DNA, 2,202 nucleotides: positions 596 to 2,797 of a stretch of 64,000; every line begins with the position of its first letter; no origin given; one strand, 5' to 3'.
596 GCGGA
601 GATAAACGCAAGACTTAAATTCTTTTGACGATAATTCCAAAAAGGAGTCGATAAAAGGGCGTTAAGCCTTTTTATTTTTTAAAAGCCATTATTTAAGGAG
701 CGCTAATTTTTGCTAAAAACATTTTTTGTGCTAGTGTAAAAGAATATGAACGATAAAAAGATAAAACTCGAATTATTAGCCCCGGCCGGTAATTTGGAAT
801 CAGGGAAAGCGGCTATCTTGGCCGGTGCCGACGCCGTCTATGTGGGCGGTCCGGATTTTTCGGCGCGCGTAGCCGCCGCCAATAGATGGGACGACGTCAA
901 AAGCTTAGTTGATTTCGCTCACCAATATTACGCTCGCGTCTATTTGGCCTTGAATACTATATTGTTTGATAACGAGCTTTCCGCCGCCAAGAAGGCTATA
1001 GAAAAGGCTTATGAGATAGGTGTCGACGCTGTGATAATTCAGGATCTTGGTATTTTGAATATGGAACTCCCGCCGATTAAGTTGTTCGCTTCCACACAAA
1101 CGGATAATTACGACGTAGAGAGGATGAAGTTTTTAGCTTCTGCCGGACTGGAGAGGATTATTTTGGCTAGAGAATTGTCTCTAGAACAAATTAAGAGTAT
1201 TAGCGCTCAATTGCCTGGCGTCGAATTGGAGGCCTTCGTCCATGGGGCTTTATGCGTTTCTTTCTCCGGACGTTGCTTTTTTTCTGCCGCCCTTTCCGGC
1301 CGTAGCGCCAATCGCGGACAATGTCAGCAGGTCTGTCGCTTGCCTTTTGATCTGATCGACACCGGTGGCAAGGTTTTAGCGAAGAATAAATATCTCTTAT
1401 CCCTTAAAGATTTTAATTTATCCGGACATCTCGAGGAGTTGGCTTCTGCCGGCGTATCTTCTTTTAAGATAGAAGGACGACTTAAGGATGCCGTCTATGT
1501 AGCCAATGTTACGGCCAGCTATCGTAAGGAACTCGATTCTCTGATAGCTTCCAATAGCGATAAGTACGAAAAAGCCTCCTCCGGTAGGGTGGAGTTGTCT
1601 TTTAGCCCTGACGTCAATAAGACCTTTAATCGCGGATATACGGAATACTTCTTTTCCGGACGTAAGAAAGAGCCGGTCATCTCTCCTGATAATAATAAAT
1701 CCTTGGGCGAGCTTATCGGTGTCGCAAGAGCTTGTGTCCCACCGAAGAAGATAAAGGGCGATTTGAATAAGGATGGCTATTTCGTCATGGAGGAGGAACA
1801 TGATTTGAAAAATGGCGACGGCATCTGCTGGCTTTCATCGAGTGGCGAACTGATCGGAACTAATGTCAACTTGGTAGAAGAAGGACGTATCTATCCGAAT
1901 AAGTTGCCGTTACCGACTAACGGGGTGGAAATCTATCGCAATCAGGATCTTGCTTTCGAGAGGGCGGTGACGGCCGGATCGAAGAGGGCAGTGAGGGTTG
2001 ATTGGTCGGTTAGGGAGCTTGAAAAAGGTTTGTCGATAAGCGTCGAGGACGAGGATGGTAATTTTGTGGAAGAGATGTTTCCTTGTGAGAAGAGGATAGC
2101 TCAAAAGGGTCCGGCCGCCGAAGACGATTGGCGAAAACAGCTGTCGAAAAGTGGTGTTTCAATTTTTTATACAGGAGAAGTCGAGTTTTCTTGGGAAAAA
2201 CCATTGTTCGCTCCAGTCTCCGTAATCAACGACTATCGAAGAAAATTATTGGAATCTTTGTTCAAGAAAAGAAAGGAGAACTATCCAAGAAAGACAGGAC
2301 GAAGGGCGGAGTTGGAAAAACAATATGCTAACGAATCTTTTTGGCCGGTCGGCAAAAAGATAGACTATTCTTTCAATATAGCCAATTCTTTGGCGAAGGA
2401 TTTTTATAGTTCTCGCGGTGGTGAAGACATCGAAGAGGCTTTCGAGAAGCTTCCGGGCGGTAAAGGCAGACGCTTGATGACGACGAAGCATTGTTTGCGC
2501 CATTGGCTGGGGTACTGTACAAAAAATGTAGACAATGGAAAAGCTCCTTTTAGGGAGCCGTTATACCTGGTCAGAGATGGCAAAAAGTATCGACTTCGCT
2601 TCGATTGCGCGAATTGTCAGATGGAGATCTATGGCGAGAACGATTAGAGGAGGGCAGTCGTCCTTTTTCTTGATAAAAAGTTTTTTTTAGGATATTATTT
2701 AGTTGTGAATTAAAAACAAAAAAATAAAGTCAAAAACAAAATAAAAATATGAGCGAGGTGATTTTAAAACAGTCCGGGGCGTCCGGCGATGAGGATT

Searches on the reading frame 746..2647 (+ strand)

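Call 59: search_protein_families(library=pfam, proteins=[window:746-2647:+], max_evalue=0.00001)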
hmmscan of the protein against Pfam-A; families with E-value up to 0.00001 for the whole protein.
window:746-2647:+ (633 aa): 2 families
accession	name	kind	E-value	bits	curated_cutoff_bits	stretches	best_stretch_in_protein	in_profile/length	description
PF01136.24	Peptidase_U32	-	1.5e-71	240.8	22.4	1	79-308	2-232/233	Peptidase family U32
PF12392.13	DUF3656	-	6.2e-18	65.9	22.1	1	396-509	1-108/109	Collagenase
